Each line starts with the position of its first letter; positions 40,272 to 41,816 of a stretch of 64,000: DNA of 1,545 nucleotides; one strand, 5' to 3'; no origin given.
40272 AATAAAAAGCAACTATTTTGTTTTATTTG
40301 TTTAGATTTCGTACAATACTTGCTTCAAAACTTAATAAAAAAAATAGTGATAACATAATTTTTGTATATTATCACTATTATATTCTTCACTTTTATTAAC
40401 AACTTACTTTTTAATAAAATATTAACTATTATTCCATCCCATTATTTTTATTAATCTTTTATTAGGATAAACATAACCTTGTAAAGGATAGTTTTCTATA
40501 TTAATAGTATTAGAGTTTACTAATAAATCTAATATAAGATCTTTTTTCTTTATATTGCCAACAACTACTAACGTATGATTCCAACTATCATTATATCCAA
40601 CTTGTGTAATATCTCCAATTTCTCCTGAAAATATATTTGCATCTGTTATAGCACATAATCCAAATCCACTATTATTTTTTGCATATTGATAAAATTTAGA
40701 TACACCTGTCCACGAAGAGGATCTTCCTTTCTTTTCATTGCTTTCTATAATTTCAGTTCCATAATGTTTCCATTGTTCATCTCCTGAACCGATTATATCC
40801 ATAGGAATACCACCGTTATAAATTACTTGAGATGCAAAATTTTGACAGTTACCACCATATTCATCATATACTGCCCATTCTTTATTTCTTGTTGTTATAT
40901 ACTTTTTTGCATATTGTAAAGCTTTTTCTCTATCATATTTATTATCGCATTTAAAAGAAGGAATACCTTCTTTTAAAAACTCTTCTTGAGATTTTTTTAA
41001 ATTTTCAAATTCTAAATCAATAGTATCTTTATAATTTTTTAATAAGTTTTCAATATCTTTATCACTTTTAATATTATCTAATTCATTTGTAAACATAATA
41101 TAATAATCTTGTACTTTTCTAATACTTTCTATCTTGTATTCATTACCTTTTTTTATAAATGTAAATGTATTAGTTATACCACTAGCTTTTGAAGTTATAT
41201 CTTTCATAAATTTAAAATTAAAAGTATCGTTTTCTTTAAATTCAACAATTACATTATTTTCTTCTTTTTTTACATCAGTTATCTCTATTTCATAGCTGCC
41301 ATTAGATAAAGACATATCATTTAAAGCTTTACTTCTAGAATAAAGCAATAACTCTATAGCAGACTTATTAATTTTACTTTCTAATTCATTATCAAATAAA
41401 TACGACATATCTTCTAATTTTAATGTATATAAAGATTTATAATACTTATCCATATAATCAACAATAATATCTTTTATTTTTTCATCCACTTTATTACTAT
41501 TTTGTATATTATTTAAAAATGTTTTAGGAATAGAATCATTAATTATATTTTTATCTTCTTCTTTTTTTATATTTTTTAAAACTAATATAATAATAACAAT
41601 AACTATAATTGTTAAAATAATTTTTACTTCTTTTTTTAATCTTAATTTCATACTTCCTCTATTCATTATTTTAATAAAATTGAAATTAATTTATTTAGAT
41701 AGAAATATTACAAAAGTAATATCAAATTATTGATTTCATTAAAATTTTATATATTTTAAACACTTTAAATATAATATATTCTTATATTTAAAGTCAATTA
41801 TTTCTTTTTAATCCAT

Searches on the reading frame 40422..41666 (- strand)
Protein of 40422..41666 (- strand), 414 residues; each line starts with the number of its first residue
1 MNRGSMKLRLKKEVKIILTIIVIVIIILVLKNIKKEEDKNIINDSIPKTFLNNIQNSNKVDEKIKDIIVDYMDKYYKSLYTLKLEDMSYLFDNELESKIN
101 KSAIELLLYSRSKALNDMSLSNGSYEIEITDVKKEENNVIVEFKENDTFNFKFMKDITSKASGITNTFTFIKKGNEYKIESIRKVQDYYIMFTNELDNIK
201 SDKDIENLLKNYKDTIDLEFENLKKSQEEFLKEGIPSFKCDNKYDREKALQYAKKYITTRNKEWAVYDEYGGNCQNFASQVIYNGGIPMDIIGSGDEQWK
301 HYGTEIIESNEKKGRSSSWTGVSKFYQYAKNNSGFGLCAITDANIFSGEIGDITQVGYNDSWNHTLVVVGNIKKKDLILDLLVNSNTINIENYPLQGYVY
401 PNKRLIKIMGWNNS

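Call 3: search_protein_families(library=pfam, proteins=[window:40422-41666:-], max_evalue=1)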
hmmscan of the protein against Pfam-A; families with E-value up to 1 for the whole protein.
window:40422-41666:- (414 aa): 1 family
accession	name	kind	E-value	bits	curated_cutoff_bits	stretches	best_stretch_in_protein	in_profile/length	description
PF12671.13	Amidase_6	-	1.4e-25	90.8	23.2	1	243-397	1-151/163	Putative amidase domain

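Call 4: search_protein_families(library=ncbifam, proteins=[window:40422-41666:-], max_evalue=1)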
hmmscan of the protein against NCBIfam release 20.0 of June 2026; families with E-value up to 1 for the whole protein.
window:40422-41666:- (414 aa): 0 families
